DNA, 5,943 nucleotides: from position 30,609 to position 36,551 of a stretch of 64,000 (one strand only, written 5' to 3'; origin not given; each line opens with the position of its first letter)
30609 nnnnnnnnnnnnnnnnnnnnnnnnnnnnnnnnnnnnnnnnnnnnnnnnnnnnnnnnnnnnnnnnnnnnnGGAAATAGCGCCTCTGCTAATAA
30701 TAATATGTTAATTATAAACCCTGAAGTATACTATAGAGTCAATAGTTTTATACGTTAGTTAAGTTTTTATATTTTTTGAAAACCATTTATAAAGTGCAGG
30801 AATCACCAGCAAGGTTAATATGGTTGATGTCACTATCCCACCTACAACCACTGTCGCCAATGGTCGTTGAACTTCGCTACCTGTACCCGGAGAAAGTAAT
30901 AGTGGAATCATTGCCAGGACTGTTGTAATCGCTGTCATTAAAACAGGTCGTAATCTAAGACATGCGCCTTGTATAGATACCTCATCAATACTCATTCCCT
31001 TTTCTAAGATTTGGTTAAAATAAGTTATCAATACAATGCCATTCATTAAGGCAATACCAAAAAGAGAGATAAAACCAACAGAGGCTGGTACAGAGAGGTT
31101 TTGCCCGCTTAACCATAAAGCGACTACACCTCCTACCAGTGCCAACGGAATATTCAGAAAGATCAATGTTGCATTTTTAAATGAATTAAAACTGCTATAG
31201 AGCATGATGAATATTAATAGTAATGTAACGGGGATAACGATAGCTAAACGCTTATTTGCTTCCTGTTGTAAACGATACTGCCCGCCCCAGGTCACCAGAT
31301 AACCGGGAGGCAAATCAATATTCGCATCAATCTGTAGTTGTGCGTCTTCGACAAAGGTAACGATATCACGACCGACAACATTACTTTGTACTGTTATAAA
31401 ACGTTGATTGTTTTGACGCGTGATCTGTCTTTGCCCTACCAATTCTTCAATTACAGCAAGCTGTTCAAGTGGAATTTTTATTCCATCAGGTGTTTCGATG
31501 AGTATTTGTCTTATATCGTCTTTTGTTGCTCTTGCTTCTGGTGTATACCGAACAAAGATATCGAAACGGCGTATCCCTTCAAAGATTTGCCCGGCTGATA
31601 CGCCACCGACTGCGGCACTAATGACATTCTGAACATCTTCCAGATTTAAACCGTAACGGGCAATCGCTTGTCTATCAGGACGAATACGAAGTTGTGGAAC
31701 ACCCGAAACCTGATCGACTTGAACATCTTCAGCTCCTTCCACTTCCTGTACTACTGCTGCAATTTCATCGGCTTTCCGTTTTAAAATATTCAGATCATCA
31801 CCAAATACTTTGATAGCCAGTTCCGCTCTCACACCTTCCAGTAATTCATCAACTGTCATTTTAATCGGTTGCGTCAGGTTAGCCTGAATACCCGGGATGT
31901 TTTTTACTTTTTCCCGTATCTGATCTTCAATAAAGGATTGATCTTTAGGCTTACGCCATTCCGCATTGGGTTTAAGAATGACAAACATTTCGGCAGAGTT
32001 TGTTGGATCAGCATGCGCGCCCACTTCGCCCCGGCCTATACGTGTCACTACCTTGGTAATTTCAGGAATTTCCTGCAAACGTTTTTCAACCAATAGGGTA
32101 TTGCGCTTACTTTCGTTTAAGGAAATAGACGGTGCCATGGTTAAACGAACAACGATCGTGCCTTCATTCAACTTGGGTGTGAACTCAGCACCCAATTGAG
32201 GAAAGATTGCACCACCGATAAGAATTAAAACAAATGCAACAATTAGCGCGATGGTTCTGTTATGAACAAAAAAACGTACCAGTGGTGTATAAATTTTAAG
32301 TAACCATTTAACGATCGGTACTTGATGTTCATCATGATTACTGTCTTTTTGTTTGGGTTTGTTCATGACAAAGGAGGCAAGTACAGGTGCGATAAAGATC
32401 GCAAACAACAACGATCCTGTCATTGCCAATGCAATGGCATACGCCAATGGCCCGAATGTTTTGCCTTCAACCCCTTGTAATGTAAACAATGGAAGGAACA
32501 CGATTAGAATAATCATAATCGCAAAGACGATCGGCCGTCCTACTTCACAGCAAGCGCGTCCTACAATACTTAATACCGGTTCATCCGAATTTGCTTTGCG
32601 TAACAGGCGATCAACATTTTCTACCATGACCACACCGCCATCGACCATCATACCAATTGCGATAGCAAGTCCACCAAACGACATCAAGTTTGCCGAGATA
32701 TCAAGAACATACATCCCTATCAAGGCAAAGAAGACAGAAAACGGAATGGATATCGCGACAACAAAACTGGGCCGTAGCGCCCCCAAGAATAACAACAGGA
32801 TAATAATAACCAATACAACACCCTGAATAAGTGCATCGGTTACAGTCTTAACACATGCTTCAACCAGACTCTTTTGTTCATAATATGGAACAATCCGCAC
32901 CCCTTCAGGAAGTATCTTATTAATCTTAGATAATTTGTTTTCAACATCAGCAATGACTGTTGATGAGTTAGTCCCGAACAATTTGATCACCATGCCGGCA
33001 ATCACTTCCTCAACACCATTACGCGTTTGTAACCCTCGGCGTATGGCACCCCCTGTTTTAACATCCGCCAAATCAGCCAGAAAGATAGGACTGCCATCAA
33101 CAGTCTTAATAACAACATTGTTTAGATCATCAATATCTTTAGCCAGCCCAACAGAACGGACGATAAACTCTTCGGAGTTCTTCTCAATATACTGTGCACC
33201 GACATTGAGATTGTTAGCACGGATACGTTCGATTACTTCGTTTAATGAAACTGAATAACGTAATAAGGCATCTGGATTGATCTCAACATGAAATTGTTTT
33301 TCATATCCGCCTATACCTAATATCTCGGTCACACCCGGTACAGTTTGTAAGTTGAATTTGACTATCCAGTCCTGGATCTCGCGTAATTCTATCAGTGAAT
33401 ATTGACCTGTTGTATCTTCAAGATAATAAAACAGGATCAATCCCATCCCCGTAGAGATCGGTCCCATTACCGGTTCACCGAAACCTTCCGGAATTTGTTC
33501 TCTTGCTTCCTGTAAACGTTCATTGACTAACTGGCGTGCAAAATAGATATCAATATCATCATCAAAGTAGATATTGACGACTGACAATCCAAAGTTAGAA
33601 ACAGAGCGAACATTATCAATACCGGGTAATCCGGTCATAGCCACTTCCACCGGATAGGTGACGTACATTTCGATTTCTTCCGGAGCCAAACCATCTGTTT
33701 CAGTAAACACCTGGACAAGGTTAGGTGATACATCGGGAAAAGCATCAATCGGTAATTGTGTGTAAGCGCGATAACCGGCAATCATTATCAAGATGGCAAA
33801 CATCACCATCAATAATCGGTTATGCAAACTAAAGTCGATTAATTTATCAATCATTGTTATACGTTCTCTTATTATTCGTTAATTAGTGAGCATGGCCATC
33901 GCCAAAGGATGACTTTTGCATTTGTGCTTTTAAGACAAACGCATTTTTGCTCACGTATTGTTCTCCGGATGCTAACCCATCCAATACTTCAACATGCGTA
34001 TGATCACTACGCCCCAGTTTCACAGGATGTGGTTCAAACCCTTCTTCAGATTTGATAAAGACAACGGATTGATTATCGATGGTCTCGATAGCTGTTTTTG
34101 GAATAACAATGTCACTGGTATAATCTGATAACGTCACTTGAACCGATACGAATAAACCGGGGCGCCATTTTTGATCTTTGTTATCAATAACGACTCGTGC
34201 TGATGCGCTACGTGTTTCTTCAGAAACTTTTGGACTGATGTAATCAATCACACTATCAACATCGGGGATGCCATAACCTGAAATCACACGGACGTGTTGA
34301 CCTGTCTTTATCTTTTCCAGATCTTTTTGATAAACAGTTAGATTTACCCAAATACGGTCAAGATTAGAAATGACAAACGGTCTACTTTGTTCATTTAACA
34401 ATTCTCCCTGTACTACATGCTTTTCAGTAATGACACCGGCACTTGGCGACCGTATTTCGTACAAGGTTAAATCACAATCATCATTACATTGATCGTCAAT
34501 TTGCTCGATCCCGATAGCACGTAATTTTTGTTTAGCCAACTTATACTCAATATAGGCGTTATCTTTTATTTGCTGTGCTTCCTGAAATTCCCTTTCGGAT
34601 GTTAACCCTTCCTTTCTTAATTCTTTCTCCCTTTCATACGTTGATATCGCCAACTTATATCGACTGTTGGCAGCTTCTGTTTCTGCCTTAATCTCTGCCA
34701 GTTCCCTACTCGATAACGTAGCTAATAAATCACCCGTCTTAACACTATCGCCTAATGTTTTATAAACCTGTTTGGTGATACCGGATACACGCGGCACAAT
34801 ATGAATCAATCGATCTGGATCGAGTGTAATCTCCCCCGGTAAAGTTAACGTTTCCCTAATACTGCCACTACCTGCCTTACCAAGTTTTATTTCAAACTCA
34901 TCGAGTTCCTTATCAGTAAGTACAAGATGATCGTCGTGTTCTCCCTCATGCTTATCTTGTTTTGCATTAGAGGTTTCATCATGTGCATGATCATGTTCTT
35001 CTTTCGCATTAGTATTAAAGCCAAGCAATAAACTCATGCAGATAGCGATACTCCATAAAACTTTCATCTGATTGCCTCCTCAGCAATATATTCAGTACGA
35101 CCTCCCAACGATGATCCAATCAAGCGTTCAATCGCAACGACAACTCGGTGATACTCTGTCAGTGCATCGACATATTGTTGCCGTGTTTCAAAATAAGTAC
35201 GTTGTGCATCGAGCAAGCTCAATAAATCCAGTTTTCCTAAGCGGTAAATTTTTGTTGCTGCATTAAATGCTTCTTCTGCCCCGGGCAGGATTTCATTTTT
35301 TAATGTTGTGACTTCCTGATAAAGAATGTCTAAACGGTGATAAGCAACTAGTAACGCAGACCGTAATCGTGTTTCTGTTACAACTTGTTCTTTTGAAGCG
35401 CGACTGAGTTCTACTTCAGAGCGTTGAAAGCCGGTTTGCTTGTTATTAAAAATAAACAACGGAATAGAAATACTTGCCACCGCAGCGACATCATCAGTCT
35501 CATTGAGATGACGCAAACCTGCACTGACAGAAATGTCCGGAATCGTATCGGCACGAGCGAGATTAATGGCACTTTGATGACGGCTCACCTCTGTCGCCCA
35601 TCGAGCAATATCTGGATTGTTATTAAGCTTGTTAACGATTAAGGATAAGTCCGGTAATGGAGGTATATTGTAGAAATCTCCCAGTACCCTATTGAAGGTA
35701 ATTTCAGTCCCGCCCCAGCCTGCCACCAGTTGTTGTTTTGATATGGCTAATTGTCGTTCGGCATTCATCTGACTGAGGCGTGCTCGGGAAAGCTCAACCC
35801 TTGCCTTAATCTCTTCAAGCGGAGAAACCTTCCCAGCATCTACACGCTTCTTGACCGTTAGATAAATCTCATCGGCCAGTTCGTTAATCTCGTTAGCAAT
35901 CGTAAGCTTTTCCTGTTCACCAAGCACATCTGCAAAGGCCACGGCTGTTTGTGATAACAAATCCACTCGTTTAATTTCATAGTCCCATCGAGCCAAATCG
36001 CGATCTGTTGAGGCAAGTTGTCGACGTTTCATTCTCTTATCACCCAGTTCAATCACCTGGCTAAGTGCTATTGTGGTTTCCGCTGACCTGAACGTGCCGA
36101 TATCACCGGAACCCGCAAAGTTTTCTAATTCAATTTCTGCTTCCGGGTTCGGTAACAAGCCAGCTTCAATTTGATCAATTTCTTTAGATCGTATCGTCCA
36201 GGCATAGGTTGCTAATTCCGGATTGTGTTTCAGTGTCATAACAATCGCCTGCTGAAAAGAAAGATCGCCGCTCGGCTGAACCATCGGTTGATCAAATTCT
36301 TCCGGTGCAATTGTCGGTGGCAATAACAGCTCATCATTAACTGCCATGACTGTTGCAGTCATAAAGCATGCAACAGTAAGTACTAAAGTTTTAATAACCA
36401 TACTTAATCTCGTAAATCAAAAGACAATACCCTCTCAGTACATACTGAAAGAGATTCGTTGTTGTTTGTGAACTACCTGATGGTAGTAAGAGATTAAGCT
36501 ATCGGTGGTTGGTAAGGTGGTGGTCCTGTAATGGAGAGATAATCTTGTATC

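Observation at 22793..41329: P4-type integrative island at tRNA-Gln carrying two heavy-metal RND efflux systems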

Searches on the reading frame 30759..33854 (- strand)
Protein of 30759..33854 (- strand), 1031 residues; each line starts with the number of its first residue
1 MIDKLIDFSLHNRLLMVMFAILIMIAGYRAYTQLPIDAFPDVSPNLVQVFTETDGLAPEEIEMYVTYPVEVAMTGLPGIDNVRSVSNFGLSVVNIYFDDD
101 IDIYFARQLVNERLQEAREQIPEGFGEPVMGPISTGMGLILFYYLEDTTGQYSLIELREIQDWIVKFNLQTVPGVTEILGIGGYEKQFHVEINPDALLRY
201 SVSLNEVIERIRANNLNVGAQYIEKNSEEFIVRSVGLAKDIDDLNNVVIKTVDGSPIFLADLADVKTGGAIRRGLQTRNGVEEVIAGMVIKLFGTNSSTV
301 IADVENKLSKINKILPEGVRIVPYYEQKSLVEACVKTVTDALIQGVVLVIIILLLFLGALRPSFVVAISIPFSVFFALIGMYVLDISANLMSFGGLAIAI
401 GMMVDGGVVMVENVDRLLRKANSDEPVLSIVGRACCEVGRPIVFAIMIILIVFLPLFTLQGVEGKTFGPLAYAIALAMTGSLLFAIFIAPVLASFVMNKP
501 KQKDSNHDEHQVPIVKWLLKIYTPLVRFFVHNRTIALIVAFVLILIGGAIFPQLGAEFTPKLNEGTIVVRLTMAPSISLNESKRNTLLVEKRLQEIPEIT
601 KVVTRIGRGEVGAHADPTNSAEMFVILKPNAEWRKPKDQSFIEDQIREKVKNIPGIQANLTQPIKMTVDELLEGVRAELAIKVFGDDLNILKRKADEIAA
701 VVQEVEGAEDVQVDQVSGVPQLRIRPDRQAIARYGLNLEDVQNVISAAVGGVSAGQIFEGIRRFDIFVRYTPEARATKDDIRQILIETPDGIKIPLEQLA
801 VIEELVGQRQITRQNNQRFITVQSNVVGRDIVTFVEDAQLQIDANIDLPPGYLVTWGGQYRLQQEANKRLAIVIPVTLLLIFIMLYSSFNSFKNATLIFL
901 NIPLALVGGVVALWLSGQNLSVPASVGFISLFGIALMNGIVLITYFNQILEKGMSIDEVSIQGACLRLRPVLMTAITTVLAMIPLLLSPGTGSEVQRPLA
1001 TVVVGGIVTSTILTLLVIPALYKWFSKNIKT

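Call 7: search_protein_families(library=pfam, proteins=[window:30759-33854:-])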
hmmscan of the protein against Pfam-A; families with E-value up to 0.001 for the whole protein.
window:30759-33854:- (1031 aa): 1 family
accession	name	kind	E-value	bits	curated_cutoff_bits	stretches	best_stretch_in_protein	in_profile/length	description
PF00873.25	ACR_tran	-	1.5e-290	966.9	28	1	6-1025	2-1020/1021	AcrB/AcrD/AcrF family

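Call 9: search_protein_families(library=ncbifam, proteins=[window:30759-33854:-], max_evalue=0.01)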
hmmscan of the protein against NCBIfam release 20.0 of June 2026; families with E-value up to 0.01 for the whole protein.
window:30759-33854:- (1031 aa): 13 families
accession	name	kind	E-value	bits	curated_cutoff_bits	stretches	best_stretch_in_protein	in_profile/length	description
TIGR00914.1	2A0601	subfamily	0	1114.3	701.45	1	1-1027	1-1037/1051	CusA/CzcA family heavy metal efflux RND transporter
NF033617.1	RND_permease_2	subfamily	8e-167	557.1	1250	1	15-1026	10-1008/1009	multidrug efflux RND transporter permease subunit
NF000282.2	RND_permease_1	subfamily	8.7e-135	451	1250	1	17-1025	12-1027/1029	multidrug efflux RND transporter permease subunit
TIGR00915.1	2A0602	subfamily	9.9e-116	387.9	940.35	1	14-1026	10-1029/1050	efflux RND transporter permease subunit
NF007905.0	PRK10614.1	equivalog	3.4e-95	319.7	1774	1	16-1027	14-1010/1025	multidrug efflux RND transporter permease subunit MdtC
NF007798.0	PRK10503.1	equivalog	3.5e-95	319.6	1584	1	18-1027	25-1024/1040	MdtB/MuxB family multidrug efflux RND transporter permease subunit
NF007133.0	PRK09579.1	equivalog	2e-92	310.4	1763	1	9-1028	7-1005/1017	multidrug efflux RND transporter permease subunit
NF007842.1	PRK10555.1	equivalog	6.4e-88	295.7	1854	1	9-1023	5-1024/1036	multidrug efflux RND transporter permease AcrD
NF007131.0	PRK09577.1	equivalog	1.5e-83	281.1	1768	1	15-1024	11-1021/1045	multidrug efflux RND transporter permease subunit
NF000037.1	RND_perm_OqxB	exception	3.6e-76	256.8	2200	1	11-1027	9-1036/1050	multidrug efflux RND transporter permease subunit OqxB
NF011706.2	PRK15127.1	equivalog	5.8e-67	226.4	2150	1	11-1022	7-1026/1049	multidrug efflux RND transporter permease subunit AcrB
TIGR00921.1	2A067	subfamily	1.1e-08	33.6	351.9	2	829-1025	150-346/733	hydrophobe/amphiphile efflux-3 (HAE3) family transporter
TIGR00916.1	2A0604s01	subfamily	0.0035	17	148.6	1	870-1012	92-228/231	SecD/SecF family protein translocase subunit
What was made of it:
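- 30759..33854 (-): Second heavy-metal RND permease; not Czc-type by its helix IV motif. TIGR00914 1114 bits (call 9).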

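Call 47: search_dna_similar(query=window:30759-33854:-, collection=plasmids, mode=protein, max_rows=15)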
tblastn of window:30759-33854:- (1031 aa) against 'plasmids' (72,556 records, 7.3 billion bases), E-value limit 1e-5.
The search stops at 5000 records and this limit was reached: more records match than are counted here, and every count below describes the 5000 best-scoring records only.
Records with a match: at least 5000; places in all: 8256; records where one place covers at least 80% of the query: 4968.
Best place of each record, by identity: <60% 5000.
By first word of the organism name: Klebsiella 2107; Escherichia 434; Salmonella 239; Enterobacter 180; Acinetobacter 178; Rhizobium 156; Ralstonia 144; Sinorhizobium 122; Citrobacter 85; Pantoea 72; and 233 more.
By predicted mobility (MOB-suite, as given by PLSDB): conjugative 2286; non-mobilizable 2031; mobilizable 683.
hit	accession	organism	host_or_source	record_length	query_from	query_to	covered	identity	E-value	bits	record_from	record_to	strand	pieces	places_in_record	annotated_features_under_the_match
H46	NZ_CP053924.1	Defluviicoccus vanus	cell culture,NCIMB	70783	1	1026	100%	58.8%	0e+0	1096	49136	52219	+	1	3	CusA/CzcA family heavy metal efflux RND transporter | efflux RND transporter periplasmic adaptor subunit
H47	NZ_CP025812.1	Sulfitobacter sp. SK025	Marine surface water,North Sea (surface ...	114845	14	1026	98%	54.8%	0e+0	989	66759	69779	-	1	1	CusA/CzcA family heavy metal efflux RND transporter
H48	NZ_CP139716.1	Thalassobaculum sp. OXR-137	Bacterial Culture,hydrothermal vent ...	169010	14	1026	98%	54.5%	0e+0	983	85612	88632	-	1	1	CusA/CzcA family heavy metal efflux RND transporter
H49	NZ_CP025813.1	Sulfitobacter sp. SK025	Marine surface water,North Sea (surface ...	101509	14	1026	98%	54.4%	0e+0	984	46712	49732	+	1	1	CusA/CzcA family heavy metal efflux RND transporter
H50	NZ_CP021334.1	Marinobacter salarius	pure culture,Lava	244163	1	1027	100%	47.3%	0e+0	792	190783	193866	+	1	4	CusA/CzcA family heavy metal efflux RND transporter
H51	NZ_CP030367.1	Salinibacter ruber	-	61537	1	1031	100%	45.4%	0e+0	776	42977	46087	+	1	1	CusA/CzcA family heavy metal efflux RND transporter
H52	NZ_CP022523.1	Pseudoalteromonas sp. NC201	pure culture,sea water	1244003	1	1030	100%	44.2%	0e+0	715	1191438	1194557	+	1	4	none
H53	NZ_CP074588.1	Pseudoalteromonas piscicida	mixed culture,water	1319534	1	1030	100%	44.1%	0e+0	716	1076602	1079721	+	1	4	none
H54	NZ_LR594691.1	Variovorax sp. WDL1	linuron-contaminated soil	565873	1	1024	99%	44.2%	0e+0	739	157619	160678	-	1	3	CusA/CzcA family heavy metal efflux RND transporter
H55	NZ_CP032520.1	Cupriavidus oxalaticus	cell culture,activated sludge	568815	1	1026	100%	43.6%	0e+0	733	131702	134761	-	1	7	CusA/CzcA family heavy metal efflux RND transporter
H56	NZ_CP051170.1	Ralstonia pseudosolanacearum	Whole organism,potato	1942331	1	1031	100%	43.3%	0e+0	728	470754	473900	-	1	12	none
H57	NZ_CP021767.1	Ralstonia solanacearum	Solanum lycopersicum,Tomato with ...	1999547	1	1031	100%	43.3%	0e+0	735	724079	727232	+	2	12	none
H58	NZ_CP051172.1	Ralstonia pseudosolanacearum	Whole organism,potato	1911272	1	1031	100%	43.2%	0e+0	732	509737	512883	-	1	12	none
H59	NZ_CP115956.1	Ralstonia pseudosolanacearum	Solanum tuberosum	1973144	1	1031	100%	43.2%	0e+0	719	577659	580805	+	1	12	none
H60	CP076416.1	Ralstonia solanacearum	tobacco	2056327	1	1031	100%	43.2%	0e+0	718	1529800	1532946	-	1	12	efflux RND transporter permease subunit | efflux RND transporter periplasmic adaptor subunit | P-II family nitrogen regulator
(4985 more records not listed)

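Call 54: search_solved_structures(query=window:30759-33854:-, max_evalue=1e-50)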
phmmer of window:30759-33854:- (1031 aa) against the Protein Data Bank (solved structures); distinct sequences matched with E-value up to 1e-50: 80 (the best 60 are shown).
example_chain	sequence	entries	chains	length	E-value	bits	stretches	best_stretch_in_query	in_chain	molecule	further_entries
4k0e_A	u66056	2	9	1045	2.5e-207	694.4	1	1-1023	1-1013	Heavy metal cation tricomponent efflux pump ZneA(CzcA-like)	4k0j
4dop_A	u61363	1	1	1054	8.4e-194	649.7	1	1-1024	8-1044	Cation efflux system protein CusA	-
3t51_A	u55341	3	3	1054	1e-193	649.4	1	1-1024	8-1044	Cation efflux system protein CusA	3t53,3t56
3k07_A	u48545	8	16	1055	1e-193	649.4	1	1-1024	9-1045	Cation efflux system protein cusA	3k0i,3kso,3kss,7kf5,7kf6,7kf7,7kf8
3ne5_A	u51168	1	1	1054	2.2e-193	648.3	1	4-1024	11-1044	Cation efflux system protein cusA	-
4dnr_A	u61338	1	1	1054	5.1e-193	647.1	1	1-1024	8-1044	Cation efflux system protein CusA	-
4dnt_A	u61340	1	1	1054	1.4e-192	645.6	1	1-1024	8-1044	Cation efflux system protein CusA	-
22xk_B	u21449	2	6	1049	1.6e-88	301.3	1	14-1024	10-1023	MexBYB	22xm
5lq3_A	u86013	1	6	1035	2.4e-83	284.1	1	14-1022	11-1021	CmeB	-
5t0o_A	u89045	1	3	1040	2.4e-83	284.1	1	14-1022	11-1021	CmeB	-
8gjj_B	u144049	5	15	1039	4.7e-83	283.1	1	11-1022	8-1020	Efflux pump membrane transporter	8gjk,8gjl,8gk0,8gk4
8f3e_A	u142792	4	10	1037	9.9e-82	278.8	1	10-1022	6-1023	Efflux pump membrane transporter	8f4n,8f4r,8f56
9lyq_B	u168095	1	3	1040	1.6e-78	268.1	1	18-1026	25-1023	Multidrug resistance protein MdtB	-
9e9f_B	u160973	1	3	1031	3.8e-78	266.9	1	17-1022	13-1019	Efflux pump membrane transporter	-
8z1u_A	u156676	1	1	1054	4.2e-78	266.7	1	17-1022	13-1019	Efflux pump membrane transporter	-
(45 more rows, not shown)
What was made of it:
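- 30759..33854 (-): Best solved relative is ZneA, 4k0e (call 54).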

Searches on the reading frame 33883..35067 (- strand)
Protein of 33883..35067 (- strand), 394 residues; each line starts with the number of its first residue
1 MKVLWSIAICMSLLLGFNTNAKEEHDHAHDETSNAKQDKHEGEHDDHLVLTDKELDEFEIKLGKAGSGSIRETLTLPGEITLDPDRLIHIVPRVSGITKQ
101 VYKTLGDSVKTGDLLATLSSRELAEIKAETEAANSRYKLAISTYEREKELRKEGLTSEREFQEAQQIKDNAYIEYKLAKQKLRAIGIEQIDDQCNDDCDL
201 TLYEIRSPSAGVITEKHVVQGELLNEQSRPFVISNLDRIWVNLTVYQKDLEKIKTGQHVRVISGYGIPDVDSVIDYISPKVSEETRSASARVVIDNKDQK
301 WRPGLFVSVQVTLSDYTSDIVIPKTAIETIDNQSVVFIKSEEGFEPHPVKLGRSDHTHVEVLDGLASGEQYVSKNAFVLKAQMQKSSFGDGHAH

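Call 7: search_protein_families(library=pfam, proteins=[window:33883-35067:-])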
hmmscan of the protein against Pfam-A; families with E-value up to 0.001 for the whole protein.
window:33883-35067:- (394 aa): 3 families
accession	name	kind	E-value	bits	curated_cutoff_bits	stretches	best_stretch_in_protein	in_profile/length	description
PF16576.10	HlyD_D23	-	3.5e-39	134.7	30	1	70-307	2-214/214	Barrel-sandwich domain of CusB or HlyD membrane-fusion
PF13437.12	HlyD_3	-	9e-17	62.2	22.2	1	205-304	2-106/106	HlyD family secretion protein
PF13533.13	Biotin_lipoyl_2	-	0.00011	22.4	29.8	0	92-118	5-31/32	Biotin-lipoyl like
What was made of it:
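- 33883..35067 (-): Periplasmic adaptor of the second pump. HlyD_D23 135 bits (call 7).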

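Call 9: search_protein_families(library=ncbifam, proteins=[window:33883-35067:-], max_evalue=0.01)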
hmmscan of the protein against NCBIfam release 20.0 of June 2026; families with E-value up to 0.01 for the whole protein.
window:33883-35067:- (394 aa): 24 families
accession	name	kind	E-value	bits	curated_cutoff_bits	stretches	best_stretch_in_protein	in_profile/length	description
NF045680.1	DiMtlExpIhpB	equivalog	4.5e-72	242.8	450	2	198-387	133-322/326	divalent metal ion exporter adaptor subunit IhpB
TIGR00999.1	8a0102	subfamily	9.7e-65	218.4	319.3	1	106-380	1-271/271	CzcB/NccB family metal efflux transporter periplasmic adaptor subunit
TIGR01730.1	RND_mfp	subfamily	1.7e-44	152.1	94.9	1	64-383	5-317/322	efflux RND transporter periplasmic adaptor subunit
NF008606.0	PRK11578.1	equivalog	7e-15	55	342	1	82-373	56-362/371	macrolide transporter subunit MacA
NF002939.0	PRK03598.1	equivalog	1.2e-14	54.2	393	1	120-311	107-325/332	secretion protein HlyD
NF007303.0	PRK09783.1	subfamily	3.8e-14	51.9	390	1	201-382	213-395/414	copper/silver efflux system membrane fusion protein CusB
TIGR00998.1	8a0101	subfamily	1.1e-13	50.8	390.8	2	125-263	112-265/334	EmrA/EmrK family multidrug efflux transporter periplasmic adaptor subunit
NF045904.1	RND-peri-MexE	equivalog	1.8e-12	46.9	714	1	87-373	63-354/390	multidrug efflux RND transporter periplasmic adaptor subunit MexE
NF007132.1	PRK09578.1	equivalog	4.8e-11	42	512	2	69-253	49-226/396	MexX/AxyX family multidrug efflux RND transporter periplasmic adaptor subunit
NF033138.2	RND-peri-MexC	equivalog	9.6e-10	38.1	625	1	281-381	263-365/375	MexC family multidrug efflux RND transporter periplasmic adaptor subunit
NF007785.0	PRK10476.1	equivalog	3.1e-09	36.1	376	1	125-263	118-269/347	multidrug transporter subunit MdtN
NF038010.1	ABC_adapt_DarC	equivalog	4.9e-09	35.4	450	1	202-374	230-403/417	darobactin export ABC transporter periplasmic adaptor subunit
NF007850.1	PRK10559.1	equivalog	8.9e-09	34.9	400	1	87-313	40-260/303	p-hydroxybenzoic acid efflux pump subunit AaeA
NF000272.2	OqxA_adapt_sub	exception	2.7e-08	33.2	835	2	272-369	262-360/391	multidrug efflux RND transporter periplasmic adaptor subunit OqxA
NF008589.1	PRK11556.1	equivalog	2.5e-07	30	391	1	56-373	55-373/392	MdtA/MuxA family multidrug efflux RND transporter periplasmic adaptor subunit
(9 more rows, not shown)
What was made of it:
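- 33883..35067 (-): The CzcB/NccB and IhpB models score below their cut-offs (call 9).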

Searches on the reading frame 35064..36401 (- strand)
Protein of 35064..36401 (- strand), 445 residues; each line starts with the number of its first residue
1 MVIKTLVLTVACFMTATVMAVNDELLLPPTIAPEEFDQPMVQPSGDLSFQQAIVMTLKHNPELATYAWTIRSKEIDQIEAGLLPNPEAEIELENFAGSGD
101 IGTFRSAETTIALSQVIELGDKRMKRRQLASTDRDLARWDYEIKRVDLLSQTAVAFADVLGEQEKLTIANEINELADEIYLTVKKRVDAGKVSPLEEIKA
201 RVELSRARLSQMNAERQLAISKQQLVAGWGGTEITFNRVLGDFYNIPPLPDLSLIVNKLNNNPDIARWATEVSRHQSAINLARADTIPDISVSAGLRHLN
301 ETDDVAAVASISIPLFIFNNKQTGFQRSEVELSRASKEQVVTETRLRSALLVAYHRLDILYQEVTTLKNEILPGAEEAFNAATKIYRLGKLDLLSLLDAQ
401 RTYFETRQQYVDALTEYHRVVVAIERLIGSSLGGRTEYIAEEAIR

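Call 7: search_protein_families(library=pfam, proteins=[window:35064-36401:-])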
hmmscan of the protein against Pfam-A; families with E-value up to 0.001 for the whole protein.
window:35064-36401:- (445 aa): 1 family
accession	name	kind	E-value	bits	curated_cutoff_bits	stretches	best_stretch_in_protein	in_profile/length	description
PF02321.23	OEP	-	2.1e-41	142.2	22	2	259-429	9-187/187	Outer membrane efflux protein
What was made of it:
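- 35064..36401 (-): Outer-membrane factor of the second pump. OEP 142 bits (call 7).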

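Call 9: search_protein_families(library=ncbifam, proteins=[window:35064-36401:-], max_evalue=0.01)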
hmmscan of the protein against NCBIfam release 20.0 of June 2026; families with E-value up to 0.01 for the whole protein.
window:35064-36401:- (445 aa): 6 families
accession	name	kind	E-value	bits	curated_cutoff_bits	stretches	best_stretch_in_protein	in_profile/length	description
NF045679.1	DiMtlExpIhpA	equivalog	1.2e-59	202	650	1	41-431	25-415/424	divalent metal ion exporter subunit IhpA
TIGR01844.1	type_I_sec_TolC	subfamily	2.5e-26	92.6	225.15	1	47-421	3-390/414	TolC family outer membrane protein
TIGR01845.1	outer_NodT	subfamily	4.9e-11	42.1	210.05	1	129-429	148-458/460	efflux transporter outer membrane subunit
NF007347.1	PRK09837.1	subfamily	2.2e-05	23.6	598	1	150-425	168-450/461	Cu(I)/Ag(I) efflux RND transporter outer membrane protein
NF007002.0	PRK09465.1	equivalog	0.0001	21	495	0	60-170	37-150/460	outer membrane channel protein TolC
NF033143.1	efflux_OM_AdeK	equivalog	0.00032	19.6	900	1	145-409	165-439/480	multidrug efflux RND transporter AdeIJK outer membrane channel subunit AdeK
